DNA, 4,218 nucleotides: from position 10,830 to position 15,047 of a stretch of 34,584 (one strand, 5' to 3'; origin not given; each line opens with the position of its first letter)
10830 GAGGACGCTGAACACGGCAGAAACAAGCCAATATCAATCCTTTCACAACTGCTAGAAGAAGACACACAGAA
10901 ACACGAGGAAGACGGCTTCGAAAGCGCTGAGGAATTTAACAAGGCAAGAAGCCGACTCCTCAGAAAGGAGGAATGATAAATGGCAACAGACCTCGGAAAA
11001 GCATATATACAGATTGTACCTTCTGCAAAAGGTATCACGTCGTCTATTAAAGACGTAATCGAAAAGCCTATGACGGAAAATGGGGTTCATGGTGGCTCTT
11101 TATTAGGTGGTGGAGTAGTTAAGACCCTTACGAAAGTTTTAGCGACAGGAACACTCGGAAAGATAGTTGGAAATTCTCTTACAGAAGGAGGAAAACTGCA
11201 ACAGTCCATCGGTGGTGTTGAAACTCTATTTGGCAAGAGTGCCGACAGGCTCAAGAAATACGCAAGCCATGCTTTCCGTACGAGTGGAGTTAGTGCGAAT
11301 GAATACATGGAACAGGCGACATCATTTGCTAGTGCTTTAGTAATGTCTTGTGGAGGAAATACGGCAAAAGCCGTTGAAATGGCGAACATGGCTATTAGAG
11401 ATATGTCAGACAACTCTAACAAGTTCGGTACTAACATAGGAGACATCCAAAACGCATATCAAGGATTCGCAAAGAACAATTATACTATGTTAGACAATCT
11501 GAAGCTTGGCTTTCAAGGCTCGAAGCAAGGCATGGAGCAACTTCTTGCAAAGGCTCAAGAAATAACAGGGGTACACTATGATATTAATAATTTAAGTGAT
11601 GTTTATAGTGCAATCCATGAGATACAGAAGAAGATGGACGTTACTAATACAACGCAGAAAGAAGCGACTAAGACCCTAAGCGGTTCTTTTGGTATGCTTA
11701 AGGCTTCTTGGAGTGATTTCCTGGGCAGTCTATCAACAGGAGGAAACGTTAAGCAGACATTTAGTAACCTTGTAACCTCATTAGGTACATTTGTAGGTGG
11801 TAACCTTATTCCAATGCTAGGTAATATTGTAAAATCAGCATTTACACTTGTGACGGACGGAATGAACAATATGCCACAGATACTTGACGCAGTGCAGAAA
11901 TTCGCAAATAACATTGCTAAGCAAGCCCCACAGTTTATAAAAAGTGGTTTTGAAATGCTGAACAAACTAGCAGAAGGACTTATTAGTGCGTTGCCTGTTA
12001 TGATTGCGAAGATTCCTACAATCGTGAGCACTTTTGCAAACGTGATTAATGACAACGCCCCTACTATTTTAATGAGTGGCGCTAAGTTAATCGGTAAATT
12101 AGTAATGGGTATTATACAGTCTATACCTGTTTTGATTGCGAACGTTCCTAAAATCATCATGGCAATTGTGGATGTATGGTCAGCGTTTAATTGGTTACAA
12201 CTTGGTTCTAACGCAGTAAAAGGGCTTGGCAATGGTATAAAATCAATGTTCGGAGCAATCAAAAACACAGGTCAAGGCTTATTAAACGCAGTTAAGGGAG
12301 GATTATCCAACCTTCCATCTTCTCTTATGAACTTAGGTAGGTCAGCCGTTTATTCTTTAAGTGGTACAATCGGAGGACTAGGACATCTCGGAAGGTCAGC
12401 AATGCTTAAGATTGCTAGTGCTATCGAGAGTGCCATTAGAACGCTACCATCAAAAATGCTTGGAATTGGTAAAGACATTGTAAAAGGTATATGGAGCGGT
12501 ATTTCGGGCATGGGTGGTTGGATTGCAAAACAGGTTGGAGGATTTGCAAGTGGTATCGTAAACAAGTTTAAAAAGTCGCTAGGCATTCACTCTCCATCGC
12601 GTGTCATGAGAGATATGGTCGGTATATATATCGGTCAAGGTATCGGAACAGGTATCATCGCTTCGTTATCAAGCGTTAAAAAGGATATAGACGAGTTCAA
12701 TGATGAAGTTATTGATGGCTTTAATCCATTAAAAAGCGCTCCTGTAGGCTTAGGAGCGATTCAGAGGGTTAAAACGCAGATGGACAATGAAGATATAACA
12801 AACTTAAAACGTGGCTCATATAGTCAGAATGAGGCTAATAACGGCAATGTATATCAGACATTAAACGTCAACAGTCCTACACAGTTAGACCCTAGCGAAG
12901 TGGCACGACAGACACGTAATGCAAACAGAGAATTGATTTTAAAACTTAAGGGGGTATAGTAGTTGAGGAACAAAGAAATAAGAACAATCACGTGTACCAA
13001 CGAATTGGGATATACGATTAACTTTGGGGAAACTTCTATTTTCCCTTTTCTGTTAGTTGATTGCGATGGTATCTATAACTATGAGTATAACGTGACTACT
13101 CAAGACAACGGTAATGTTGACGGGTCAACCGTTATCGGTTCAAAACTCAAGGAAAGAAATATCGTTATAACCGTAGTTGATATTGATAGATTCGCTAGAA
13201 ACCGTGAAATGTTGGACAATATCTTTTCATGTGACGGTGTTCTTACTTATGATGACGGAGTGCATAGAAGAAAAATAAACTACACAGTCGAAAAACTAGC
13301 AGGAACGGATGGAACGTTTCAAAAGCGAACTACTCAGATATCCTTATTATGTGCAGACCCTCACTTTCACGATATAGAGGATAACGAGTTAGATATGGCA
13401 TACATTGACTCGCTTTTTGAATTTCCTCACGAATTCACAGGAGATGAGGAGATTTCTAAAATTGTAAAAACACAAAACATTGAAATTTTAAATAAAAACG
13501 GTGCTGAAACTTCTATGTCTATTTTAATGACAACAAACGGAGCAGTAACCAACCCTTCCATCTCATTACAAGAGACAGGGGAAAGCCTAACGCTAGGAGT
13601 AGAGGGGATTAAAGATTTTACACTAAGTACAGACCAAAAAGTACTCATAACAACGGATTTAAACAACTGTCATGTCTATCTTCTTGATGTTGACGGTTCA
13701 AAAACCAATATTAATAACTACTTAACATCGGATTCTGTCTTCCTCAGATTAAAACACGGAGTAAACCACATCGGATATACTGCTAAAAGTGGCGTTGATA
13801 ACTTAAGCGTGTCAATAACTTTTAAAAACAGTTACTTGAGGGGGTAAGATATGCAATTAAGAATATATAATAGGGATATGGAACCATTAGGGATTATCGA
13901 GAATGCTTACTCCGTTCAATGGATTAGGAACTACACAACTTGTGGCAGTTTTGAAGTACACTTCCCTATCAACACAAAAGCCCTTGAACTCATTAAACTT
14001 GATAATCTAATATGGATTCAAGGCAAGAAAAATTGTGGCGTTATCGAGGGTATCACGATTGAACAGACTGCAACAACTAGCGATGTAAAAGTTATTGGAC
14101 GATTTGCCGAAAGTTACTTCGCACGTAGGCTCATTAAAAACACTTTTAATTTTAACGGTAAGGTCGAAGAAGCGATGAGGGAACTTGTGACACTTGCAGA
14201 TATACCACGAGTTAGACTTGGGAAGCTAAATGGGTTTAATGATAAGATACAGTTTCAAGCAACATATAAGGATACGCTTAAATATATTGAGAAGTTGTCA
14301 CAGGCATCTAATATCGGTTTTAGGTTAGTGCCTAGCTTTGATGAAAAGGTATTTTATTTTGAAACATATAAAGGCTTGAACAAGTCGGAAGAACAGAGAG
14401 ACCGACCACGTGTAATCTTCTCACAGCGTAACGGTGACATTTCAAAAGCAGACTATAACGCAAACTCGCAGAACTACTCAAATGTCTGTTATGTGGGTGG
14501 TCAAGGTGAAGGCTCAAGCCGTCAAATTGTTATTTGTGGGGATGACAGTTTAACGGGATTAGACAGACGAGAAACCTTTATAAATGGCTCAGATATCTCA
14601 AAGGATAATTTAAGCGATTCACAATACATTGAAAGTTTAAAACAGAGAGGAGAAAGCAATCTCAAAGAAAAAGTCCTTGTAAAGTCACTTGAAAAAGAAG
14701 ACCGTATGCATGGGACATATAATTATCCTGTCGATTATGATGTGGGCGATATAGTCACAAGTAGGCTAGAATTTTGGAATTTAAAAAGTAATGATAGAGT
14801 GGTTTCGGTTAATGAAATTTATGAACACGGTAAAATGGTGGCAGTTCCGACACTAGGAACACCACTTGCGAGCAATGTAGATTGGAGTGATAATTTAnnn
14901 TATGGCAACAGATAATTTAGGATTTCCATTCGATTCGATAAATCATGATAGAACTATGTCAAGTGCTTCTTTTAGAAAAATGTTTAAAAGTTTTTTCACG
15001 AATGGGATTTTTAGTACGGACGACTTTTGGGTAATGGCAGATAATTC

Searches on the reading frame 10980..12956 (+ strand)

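Call 18: search_protein_families(library=phrogs, proteins=[window:10980-12956:+], max_evalue=0.00001)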
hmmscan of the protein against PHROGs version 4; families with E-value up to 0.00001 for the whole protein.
window:10980-12956:+ (659 aa): 17 families
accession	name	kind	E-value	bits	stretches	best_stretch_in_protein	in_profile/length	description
phrog_58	-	tail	3.8e-73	248.6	1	43-645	309-1040/1544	tail length tape measure protein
phrog_6900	-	tail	3e-67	228.2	1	1-213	21-234/235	tail length tape measure protein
phrog_3981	-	tail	1.4e-44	154.2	1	55-538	43-481/584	tail length tape measure protein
phrog_1272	-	tail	8e-41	140.8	2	471-635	1416-1581/1606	tail length tape measure protein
phrog_5493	-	tail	1.7e-39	136.9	1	72-623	556-1067/1102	tail length tape measure protein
phrog_1204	-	tail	2e-36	126.4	2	472-635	1270-1430/1483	tail protein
phrog_991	-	tail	3.1e-32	112.2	1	19-538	232-803/1966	tail length tape measure protein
phrog_305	-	tail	1.9e-26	94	1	73-599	310-769/1001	tail length tape measure protein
phrog_1686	-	tail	3.5e-22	79.1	1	457-623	1014-1177/1224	tail length tape measure protein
phrog_4372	-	tail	3.8e-19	68.7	2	280-444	1123-1290/1681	tail length tape measure protein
phrog_26805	-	unknown function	3.7e-15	56.3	1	477-579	507-608/697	-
phrog_5218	-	unknown function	1.2e-10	41.1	1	351-601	1194-1436/1599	-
phrog_25849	-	unknown function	8.2e-09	35.6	1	474-566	371-463/544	-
phrog_4200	-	tail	1.6e-07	31.2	1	185-572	266-608/732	tail length tape measure protein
phrog_28775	-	tail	3.8e-07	29.4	1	267-444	425-604/1303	tail length tape measure protein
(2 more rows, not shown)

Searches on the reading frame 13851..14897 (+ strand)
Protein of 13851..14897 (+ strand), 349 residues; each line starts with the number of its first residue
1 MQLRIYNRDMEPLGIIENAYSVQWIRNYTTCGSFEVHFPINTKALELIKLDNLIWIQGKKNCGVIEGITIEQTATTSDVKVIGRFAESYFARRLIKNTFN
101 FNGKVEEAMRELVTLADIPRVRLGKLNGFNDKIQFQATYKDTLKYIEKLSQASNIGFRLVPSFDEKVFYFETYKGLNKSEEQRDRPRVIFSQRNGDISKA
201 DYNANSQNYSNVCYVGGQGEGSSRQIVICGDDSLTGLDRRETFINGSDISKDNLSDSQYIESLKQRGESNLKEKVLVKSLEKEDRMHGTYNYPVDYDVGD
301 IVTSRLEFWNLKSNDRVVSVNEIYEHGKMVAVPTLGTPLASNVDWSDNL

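Call 17: search_protein_families(library=phrogs, proteins=[window:13851-14897:+], max_evalue=0.00001)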
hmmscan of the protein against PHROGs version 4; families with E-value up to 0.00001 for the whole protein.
window:13851-14897:+ (349 aa): 2 families
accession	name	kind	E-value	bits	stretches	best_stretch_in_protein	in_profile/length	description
phrog_538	-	tail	4.1e-86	291.1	1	1-339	29-377/684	minor tail protein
phrog_33036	-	unknown function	6.3e-08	33.9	1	258-338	27-107/120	-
